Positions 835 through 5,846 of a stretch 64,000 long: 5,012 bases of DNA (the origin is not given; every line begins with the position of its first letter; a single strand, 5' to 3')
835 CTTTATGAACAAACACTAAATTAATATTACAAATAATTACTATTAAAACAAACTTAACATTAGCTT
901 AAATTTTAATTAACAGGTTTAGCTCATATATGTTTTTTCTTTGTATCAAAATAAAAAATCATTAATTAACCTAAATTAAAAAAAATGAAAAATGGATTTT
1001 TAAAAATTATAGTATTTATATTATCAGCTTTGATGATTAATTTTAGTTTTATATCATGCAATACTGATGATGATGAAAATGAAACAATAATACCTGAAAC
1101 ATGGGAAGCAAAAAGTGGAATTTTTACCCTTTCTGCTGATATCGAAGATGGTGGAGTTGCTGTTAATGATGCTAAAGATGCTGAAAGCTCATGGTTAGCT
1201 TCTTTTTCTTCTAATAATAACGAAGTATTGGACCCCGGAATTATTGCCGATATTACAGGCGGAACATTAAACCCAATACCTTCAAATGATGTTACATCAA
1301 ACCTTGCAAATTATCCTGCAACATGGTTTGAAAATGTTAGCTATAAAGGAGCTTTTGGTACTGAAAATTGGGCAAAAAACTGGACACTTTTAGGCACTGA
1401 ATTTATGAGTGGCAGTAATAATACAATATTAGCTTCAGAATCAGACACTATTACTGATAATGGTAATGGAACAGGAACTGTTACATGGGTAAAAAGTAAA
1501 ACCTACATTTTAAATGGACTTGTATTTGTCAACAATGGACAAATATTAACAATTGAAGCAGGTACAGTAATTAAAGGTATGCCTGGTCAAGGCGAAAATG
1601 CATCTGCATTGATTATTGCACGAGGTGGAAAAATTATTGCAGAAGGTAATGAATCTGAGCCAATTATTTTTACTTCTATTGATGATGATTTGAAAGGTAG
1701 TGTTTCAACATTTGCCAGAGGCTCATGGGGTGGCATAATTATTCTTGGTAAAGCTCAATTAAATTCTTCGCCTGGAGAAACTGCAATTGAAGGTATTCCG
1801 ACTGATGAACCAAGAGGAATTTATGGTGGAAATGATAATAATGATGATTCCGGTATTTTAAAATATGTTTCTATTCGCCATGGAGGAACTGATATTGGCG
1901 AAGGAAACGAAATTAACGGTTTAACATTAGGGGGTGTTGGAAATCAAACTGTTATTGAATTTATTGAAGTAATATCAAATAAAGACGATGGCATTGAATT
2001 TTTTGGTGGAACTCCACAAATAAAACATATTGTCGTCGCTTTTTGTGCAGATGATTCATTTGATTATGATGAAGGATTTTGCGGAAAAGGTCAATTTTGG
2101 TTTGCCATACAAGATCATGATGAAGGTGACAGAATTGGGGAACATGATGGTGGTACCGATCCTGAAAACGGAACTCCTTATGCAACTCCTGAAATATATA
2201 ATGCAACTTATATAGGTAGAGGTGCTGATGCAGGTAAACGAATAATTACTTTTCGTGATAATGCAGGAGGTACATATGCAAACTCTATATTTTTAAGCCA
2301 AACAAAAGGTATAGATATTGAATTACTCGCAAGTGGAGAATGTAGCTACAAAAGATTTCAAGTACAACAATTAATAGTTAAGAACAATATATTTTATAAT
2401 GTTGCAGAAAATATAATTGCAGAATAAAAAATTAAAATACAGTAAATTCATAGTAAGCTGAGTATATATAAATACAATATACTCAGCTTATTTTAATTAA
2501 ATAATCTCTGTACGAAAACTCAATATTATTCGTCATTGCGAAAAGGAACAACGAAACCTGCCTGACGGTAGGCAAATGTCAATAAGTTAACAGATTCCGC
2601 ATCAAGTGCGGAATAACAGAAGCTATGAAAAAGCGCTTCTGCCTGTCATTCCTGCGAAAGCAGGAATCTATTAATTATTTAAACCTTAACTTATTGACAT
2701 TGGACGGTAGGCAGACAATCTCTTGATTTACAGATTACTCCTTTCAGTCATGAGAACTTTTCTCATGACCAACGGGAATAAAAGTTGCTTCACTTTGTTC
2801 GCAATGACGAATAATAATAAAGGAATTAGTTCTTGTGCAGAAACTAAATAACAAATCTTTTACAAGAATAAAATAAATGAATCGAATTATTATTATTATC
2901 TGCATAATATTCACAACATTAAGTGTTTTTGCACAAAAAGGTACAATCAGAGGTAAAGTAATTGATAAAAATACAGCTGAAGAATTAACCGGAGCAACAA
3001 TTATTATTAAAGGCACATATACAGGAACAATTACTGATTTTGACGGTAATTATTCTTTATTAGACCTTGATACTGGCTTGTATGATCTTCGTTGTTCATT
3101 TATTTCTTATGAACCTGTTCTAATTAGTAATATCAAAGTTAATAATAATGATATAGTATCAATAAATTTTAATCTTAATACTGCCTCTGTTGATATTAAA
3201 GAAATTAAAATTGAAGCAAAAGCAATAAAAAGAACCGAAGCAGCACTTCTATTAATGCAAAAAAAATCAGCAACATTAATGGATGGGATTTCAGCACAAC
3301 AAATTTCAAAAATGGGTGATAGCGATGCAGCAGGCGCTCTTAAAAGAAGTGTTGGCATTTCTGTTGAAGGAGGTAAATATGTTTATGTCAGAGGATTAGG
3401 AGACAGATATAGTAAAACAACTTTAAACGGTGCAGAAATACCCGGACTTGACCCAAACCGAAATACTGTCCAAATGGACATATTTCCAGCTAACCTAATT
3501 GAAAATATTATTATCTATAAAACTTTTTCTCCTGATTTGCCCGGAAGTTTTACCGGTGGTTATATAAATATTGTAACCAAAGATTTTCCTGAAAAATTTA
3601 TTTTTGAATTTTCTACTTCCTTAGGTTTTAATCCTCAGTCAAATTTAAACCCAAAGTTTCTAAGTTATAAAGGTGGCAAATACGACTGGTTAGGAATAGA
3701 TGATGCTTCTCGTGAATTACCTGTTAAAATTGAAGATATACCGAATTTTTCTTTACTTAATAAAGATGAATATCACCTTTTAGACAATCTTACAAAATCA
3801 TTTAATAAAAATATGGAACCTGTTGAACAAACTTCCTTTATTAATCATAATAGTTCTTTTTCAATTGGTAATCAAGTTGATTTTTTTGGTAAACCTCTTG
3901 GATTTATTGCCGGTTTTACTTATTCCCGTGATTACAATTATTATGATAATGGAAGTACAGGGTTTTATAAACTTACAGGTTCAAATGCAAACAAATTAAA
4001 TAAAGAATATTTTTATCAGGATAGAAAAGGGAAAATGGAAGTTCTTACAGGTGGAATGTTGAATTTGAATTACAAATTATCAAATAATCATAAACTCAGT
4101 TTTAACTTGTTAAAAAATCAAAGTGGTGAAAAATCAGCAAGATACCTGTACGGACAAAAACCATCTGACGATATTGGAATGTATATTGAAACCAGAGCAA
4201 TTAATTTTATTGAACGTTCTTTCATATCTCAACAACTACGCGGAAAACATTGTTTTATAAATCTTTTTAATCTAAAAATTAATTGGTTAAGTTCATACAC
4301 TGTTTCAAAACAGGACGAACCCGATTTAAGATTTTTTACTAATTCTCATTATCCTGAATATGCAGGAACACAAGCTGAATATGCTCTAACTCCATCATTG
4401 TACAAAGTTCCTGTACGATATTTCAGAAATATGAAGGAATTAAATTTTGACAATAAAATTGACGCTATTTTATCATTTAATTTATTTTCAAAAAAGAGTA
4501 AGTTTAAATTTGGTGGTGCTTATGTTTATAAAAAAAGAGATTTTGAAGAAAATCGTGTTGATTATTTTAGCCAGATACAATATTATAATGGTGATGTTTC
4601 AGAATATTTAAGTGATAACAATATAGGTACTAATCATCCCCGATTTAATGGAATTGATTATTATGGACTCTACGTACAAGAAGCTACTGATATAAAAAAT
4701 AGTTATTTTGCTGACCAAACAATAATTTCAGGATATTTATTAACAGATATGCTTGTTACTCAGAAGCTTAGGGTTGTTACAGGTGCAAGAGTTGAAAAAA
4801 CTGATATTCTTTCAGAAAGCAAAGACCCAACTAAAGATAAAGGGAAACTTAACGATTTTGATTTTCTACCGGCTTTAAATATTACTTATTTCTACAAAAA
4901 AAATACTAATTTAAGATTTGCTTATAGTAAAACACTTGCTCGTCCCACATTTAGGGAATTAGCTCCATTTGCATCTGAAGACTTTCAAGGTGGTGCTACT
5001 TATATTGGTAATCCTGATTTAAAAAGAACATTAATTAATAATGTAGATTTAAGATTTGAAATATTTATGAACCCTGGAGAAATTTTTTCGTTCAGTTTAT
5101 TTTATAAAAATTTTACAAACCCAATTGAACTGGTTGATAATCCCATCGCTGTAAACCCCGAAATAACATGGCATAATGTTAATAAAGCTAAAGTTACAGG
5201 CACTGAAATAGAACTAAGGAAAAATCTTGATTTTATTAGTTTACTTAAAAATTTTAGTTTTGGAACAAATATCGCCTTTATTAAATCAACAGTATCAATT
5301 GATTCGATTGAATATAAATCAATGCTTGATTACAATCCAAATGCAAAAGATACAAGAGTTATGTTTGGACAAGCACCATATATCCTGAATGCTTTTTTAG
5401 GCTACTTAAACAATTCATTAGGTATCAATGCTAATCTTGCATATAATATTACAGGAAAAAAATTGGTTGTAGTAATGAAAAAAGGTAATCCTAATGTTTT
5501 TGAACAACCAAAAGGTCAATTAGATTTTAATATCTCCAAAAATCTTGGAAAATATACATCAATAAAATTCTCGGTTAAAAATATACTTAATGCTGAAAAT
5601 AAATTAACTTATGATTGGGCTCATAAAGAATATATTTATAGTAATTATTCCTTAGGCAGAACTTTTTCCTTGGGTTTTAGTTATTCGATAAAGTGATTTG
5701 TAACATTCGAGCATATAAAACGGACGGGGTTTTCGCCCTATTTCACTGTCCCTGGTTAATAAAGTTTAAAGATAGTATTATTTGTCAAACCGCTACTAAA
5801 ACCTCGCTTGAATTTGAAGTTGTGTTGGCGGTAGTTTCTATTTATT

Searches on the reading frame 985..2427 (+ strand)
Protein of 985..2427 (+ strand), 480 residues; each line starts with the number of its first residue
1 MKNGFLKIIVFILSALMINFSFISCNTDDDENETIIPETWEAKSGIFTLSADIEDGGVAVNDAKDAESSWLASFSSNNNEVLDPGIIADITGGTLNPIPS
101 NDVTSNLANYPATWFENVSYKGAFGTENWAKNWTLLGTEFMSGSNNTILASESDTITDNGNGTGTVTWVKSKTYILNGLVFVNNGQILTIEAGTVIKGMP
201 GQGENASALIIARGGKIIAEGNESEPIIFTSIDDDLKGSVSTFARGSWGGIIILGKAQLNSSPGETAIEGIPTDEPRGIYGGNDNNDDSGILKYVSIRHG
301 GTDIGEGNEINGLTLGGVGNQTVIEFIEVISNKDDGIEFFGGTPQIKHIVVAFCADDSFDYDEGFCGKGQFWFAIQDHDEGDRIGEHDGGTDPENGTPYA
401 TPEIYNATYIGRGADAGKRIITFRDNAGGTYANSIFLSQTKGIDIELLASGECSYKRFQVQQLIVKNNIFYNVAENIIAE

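Call 24: search_protein_families(library=pfam, proteins=[window:985-2427:+])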
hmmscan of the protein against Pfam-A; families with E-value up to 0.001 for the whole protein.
window:985-2427:+ (480 aa): 0 families

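Call 25: find_encoding_contigs(protein=window:985-2427:+, flank=10000, max_places=10)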
Protein window:985-2427:+ (480 aa): 3 contigs read that carry it; 3 places shown.
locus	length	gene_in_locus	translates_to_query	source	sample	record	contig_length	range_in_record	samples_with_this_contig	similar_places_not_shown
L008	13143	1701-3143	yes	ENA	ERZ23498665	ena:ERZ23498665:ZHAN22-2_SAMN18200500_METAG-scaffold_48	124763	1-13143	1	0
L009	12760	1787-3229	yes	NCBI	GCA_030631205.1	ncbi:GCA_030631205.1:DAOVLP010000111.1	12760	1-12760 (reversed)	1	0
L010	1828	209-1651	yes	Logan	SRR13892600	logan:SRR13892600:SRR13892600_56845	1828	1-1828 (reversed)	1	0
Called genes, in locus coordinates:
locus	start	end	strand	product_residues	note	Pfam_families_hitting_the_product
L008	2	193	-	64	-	?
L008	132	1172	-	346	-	PF00512:HisKA, PF02518:HATPase_c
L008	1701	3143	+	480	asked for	PF28492:Beta_helix_4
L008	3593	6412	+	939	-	PF13620:CarboxypepD_reg, PF13715:CarbopepD_reg_2, PF07715:Plug, PF00593:TonB_dep_Rec_b-barrel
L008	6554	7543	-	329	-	-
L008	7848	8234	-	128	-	PF05168:HEPN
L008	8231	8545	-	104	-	PF01909:NTP_transf_2, PF18765:Polbeta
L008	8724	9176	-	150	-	-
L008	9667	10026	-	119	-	PF13620:CarboxypepD_reg, PF13715:CarbopepD_reg_2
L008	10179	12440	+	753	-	PF01384:PHO4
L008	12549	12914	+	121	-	PF05635:23S_rRNA_IVP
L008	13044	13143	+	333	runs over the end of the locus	PF13505:OMP_b-brl (faint)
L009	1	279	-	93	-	?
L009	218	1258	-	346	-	PF00512:HisKA, PF02518:HATPase_c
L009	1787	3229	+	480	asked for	PF28492:Beta_helix_4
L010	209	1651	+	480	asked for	PF28492:Beta_helix_4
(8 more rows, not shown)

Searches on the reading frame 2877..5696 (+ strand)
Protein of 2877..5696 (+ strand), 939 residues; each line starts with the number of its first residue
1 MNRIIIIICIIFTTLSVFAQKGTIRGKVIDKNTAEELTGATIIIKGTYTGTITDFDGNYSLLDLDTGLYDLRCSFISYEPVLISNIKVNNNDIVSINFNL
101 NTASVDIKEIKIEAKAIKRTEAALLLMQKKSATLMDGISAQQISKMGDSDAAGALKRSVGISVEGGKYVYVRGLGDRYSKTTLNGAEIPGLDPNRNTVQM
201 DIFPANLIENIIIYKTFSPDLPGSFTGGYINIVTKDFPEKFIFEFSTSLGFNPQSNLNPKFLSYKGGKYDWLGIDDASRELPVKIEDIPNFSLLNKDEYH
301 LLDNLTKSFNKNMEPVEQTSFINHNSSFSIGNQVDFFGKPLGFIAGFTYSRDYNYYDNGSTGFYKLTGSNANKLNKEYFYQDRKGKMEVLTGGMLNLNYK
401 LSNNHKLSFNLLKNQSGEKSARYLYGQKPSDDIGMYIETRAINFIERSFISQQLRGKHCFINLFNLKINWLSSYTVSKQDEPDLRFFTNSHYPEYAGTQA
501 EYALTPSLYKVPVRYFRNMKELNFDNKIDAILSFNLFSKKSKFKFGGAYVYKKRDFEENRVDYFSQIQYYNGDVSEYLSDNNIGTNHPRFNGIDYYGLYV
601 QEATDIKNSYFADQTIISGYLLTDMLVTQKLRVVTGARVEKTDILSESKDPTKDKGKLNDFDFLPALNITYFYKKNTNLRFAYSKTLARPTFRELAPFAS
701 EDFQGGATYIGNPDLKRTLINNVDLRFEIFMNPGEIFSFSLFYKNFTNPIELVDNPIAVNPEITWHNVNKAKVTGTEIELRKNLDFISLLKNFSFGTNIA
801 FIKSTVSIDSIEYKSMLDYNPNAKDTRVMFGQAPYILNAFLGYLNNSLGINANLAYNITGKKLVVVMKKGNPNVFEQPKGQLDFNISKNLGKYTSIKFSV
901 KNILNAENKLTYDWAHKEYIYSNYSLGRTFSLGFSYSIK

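Call 24: search_protein_families(library=pfam, proteins=[window:2877-5696:+])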
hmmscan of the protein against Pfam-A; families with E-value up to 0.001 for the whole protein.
window:2877-5696:+ (939 aa): 4 families
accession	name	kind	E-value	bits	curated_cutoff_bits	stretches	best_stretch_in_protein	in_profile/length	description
PF00593.30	TonB_dep_Rec_b-barrel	-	1.4e-27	98.1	27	1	519-903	60-436/436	TonB dependent receptor-like, beta-barrel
PF13715.12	CarbopepD_reg_2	-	4.1e-18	65.6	32.2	1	24-110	1-86/88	CarboxypepD_reg-like domain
PF13620.12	CarboxypepD_reg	-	8e-13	49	32.3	1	23-100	1-81/82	Carboxypeptidase regulatory-like domain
PF07715.20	Plug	-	1.6e-09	38.7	23.9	1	134-224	8-101/107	TonB-dependent Receptor Plug Domain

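Call 47: find_homologous_proteins(query=window:2877-5696:+, max_evalue=1e-50)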
Query window:2877-5696:+ (939 aa): 5026 proteins with E <= 1e-50 among 8000 candidates; the best 120 are listed.
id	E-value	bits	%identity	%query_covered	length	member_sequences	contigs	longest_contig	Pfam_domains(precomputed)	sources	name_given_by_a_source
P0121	0.0e+0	2112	100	100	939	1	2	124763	PF13715.13,PF07715.21,PF13620.13,PF00593.31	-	-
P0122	0.0e+0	1184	57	100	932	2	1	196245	PF13715.13,PF07715.21,PF13620.13,PF23591.2,PF00593.31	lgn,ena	-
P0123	0.0e+0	1176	55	100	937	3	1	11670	PF13715.13,PF07715.21,PF13620.13,PF00593.31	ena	-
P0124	0.0e+0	1171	57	100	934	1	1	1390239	PF13715.13,PF07715.21,PF13620.13,PF23591.2,PF00593.31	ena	-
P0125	0.0e+0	1168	57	98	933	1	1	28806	PF13715.13,PF07715.21,PF13620.13,PF23591.2,PF00593.31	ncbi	-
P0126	0.0e+0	1167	57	98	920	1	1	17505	PF13715.13,PF07715.21,PF13620.13,PF23591.2,PF00593.31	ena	-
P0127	0.0e+0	1165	57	100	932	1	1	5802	PF13715.13,PF07715.21,PF13620.13,PF23591.2,PF00593.31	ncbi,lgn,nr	ncbi:MAG: TonB-dependent receptor [Bacteroidota bacterium]|nr:TonB-dependent receptor [Bacteroidota 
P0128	0.0e+0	1163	55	98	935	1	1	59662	PF13715.13,PF07715.21,PF13620.13,PF00593.31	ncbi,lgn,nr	ncbi:MAG: TonB-dependent receptor [Bacteroidales bacterium]|nr:TonB-dependent receptor [Bacteroidale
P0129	0.0e+0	1159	56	98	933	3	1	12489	PF13715.13,PF07715.21,PF13620.13,PF00593.31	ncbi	-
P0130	0.0e+0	1156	54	100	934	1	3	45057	PF13715.13,PF07715.21,PF13620.13,PF00593.31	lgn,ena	-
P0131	0.0e+0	1148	55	100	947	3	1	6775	PF13715.13,PF07715.21,PF13620.13,PF00593.31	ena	-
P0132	0.0e+0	1135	53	100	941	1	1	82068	PF13715.13,PF07715.21,PF13620.13,PF00593.31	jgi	jgi:outer membrane receptor protein involved in Fe transport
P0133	0.0e+0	1129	54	100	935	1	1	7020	PF13715.13,PF07715.21,PF13620.13,PF00593.31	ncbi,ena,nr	ncbi:MAG: TonB-dependent receptor [Bacteroidales bacterium]|nr:TonB-dependent receptor [Bacteroidale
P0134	0.0e+0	1123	53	100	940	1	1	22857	PF13715.13,PF07715.21,PF13620.13,PF00593.31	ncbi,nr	ncbi:MAG: TonB-dependent receptor [Bacteroidales bacterium]|nr:TonB-dependent receptor [Bacteroidale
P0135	0.0e+0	1121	54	100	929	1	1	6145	PF13715.13,PF07715.21,PF13620.13,PF00593.31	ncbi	ncbi:MAG: TonB-dependent receptor [Bacteroidota bacterium]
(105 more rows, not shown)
